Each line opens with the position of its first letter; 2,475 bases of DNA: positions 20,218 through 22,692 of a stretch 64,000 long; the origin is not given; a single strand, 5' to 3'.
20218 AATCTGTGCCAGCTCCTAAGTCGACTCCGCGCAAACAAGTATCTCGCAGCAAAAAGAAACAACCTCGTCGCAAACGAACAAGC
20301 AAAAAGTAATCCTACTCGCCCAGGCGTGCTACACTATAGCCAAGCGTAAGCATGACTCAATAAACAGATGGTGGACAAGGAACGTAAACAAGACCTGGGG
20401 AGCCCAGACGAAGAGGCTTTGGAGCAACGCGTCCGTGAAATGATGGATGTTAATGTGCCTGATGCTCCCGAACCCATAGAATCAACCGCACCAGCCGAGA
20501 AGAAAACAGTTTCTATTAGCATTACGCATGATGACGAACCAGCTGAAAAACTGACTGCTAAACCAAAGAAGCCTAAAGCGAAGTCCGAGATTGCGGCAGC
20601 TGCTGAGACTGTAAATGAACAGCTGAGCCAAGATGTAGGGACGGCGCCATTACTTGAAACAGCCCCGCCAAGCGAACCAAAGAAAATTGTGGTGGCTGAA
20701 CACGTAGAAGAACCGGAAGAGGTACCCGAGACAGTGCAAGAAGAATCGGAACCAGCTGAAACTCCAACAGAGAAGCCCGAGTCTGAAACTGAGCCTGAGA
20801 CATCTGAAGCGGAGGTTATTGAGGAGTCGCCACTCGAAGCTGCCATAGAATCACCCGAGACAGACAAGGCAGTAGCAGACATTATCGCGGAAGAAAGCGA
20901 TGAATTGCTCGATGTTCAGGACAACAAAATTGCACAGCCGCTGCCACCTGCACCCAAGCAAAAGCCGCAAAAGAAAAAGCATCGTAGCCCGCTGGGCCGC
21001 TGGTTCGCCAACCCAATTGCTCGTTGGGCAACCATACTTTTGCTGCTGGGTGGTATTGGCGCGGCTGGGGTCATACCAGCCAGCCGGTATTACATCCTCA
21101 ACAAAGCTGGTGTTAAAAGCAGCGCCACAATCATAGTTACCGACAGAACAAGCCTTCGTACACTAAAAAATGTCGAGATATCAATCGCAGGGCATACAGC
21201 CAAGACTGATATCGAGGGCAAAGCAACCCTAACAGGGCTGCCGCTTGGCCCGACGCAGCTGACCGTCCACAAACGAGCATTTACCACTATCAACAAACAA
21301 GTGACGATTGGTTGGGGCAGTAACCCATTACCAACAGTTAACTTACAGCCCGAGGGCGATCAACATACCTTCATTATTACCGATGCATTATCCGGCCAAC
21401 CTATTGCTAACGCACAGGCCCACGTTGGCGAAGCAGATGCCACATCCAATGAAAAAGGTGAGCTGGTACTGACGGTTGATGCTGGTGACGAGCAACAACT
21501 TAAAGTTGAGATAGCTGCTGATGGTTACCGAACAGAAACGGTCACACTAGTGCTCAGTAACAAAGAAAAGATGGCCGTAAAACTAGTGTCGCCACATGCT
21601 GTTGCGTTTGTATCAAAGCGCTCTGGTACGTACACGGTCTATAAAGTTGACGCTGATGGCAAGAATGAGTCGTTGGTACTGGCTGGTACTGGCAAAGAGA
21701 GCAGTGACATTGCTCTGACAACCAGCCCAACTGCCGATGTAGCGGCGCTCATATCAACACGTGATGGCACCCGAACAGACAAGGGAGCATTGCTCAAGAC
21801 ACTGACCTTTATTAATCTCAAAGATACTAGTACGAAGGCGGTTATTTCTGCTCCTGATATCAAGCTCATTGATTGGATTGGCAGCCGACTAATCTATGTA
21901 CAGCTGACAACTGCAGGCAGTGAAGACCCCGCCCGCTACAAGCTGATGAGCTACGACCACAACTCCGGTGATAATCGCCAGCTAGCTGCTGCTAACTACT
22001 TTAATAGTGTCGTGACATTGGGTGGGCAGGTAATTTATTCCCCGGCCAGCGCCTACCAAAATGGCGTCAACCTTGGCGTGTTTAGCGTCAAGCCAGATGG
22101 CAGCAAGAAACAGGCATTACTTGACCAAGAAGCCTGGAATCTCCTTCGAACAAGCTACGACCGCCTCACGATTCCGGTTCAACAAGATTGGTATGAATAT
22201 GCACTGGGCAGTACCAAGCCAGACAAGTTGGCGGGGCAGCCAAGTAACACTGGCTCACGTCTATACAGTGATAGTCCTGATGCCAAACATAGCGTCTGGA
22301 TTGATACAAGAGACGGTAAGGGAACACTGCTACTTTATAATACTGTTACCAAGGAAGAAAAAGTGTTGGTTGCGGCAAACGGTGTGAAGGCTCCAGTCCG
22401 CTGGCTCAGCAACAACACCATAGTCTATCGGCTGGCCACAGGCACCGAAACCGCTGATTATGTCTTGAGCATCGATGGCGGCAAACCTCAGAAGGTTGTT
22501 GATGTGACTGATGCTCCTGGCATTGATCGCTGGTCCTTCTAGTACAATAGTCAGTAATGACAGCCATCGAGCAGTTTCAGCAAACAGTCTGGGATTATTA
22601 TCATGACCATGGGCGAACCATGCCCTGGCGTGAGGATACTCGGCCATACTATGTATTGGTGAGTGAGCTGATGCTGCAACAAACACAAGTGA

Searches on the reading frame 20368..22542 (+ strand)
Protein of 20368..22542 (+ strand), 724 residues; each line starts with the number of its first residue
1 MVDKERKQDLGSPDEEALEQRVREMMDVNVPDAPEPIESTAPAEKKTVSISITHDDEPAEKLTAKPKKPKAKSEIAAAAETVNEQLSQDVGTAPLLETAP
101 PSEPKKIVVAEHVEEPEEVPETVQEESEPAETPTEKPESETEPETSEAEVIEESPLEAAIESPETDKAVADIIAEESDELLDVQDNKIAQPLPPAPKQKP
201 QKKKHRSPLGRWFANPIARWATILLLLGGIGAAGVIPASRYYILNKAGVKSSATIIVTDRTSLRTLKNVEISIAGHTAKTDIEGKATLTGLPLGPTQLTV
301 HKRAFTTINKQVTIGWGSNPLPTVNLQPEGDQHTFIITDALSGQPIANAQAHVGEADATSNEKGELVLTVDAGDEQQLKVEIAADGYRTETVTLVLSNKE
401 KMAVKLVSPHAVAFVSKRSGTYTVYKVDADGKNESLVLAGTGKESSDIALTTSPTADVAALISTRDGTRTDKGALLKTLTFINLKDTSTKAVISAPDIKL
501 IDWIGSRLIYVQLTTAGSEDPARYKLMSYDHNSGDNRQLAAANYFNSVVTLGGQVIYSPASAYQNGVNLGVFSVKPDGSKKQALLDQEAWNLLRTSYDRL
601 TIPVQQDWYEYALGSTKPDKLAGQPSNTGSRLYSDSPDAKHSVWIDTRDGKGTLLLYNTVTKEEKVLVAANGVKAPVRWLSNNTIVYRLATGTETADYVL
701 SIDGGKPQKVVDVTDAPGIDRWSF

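Call 58: search_protein_families(library=pfam, max_evalue=0.00001, proteins=[window:20368-22542:+])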
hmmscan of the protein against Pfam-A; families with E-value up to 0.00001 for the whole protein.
window:20368-22542:+ (724 aa): 2 families
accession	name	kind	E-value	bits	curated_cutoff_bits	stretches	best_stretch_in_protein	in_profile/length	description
PF13620.12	CarboxypepD_reg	-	2.1e-10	41.2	32.3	0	256-320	5-75/82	Carboxypeptidase regulatory-like domain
PF13715.12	CarbopepD_reg_2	-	1e-06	29.1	32.2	0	257-318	5-68/88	CarboxypepD_reg-like domain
